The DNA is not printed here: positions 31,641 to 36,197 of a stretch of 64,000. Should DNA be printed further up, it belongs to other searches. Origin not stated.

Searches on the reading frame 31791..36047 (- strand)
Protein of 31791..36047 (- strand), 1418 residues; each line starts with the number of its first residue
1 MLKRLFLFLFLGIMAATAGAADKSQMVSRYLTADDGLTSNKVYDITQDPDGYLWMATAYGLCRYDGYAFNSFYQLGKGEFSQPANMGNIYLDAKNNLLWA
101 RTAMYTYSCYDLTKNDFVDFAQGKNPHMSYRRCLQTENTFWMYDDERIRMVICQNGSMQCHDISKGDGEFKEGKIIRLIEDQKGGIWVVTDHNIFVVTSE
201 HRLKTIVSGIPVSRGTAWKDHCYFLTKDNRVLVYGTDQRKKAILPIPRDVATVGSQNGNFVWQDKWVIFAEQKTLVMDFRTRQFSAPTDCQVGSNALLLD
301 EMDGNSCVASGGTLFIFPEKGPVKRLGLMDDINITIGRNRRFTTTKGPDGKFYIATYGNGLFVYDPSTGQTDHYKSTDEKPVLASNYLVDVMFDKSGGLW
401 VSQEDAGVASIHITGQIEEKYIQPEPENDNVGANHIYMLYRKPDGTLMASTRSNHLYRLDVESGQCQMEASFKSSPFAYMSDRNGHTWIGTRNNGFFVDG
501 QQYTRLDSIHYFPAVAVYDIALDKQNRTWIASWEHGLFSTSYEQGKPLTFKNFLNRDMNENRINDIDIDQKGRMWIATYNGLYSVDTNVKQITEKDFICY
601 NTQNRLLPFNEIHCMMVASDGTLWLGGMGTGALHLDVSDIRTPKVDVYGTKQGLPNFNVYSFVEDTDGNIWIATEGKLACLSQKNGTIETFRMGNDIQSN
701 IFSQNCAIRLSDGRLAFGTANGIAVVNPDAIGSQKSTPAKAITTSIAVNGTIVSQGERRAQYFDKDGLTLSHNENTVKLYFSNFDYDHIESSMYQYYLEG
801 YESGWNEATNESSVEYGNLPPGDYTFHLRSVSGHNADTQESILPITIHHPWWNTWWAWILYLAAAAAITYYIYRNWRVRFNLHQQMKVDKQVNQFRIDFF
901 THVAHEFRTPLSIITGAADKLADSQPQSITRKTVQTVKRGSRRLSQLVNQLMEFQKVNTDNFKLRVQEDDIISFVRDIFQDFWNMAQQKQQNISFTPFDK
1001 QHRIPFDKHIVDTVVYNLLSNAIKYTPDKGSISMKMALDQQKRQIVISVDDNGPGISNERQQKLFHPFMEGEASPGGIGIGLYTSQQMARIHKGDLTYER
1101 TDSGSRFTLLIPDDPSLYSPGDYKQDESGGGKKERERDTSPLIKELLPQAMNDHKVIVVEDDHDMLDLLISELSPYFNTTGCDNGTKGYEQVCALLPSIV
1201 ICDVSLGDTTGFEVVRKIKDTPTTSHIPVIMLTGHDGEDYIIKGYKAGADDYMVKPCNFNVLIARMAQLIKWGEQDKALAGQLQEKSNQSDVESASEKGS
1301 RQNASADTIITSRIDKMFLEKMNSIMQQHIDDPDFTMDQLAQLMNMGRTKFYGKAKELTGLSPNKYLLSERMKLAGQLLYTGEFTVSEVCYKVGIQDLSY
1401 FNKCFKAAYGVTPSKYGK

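Call 7: search_protein_families(library=pfam, proteins=[window:31791-36047:-], max_evalue=0.01)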
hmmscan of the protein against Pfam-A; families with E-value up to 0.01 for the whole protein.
window:31791-36047:- (1418 aa): 10 families
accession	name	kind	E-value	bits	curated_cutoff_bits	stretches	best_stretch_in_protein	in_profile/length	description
PF07494.17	Reg_prop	-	7.3e-32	105.8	20.4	2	36-58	1-23/24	Two component regulator propeller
PF00072.30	Response_reg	-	8.1e-21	74.7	30.2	1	1156-1265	1-109/111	Response regulator receiver domain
PF02518.31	HATPase_c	-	9e-21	74.8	26.4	1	1011-1113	6-109/111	Histidine kinase-, DNA gyrase B-, and HSP90-like ATPase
PF12833.13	HTH_18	-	7.2e-16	58.7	33.6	1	1340-1417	1-78/80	Helix-turn-helix domain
PF00165.29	HTH_AraC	-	2.1e-13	50.5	26.6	1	1380-1416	5-40/42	Bacterial regulatory helix-turn-helix proteins, AraC family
PF00512.31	HisKA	-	2.9e-13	50.1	26.9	1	897-958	3-64/66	His Kinase A (phospho-acceptor) domain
PF07495.19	Y_Y_Y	-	4.7e-11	42.9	26.6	1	786-847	2-64/65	Y_Y_Y domain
PF08450.18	SGL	-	3.3e-08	33.9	26.3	0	523-579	48-104/246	SMP-30/Gluconolactonase/LRE-like region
PF16819.11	DUF5074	-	2.6e-06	27.2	27.2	1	572-699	109-229/353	Domain of unknown function (DUF5074)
PF13581.12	HATPase_c_2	-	0.0015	19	27.4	1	1017-1084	38-106/127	Histidine kinase-like ATPase domain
